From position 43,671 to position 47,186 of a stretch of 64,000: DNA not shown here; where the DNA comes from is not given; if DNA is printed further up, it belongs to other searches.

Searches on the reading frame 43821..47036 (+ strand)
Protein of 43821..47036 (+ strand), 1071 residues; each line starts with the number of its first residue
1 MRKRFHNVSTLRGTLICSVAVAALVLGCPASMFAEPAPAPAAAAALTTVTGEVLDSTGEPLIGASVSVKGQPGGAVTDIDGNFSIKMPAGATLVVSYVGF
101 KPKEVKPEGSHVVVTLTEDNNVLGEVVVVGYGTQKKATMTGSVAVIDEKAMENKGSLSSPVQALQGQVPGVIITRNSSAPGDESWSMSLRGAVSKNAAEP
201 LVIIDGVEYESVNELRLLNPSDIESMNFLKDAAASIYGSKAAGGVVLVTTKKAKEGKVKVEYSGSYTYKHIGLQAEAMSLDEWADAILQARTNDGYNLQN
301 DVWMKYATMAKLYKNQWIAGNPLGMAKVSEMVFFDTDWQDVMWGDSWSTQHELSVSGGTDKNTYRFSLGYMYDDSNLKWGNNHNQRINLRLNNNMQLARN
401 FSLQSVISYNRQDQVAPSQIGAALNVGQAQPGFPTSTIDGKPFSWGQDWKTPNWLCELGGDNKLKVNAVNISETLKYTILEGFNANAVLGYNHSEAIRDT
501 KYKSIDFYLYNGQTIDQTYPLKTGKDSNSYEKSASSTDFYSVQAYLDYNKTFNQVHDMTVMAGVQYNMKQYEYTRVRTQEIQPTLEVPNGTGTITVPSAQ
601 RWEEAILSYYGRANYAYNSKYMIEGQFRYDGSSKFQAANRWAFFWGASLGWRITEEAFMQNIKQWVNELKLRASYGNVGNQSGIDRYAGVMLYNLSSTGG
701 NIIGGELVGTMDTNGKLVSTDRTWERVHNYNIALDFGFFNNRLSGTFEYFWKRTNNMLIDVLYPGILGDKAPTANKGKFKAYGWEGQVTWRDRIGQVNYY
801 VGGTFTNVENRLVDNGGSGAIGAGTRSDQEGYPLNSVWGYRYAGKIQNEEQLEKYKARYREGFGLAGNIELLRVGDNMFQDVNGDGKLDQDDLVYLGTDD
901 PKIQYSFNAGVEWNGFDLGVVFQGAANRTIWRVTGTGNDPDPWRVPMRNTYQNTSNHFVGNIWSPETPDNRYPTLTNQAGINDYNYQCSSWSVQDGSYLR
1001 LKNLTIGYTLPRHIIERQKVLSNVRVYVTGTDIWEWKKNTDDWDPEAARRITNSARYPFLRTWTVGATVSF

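Call 46: search_protein_families(library=pfam, proteins=[window:43821-47036:+], max_evalue=0.001)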
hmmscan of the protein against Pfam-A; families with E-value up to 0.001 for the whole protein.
window:43821-47036:+ (1071 aa): 4 families
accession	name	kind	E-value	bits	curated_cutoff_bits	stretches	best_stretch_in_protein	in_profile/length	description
PF07715.20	Plug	-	4.1e-18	66.3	23.9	1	136-245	2-107/107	TonB-dependent Receptor Plug Domain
PF13715.12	CarbopepD_reg_2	-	1.4e-17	63.9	32.2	1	49-128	1-88/88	CarboxypepD_reg-like domain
PF13620.12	CarboxypepD_reg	-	1e-11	45.4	32.3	1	48-115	1-70/82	Carboxypeptidase regulatory-like domain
PF15976.11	CooC_C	-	9e-06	26.1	29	1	46-93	16-61/93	CS1-pili formation C-terminal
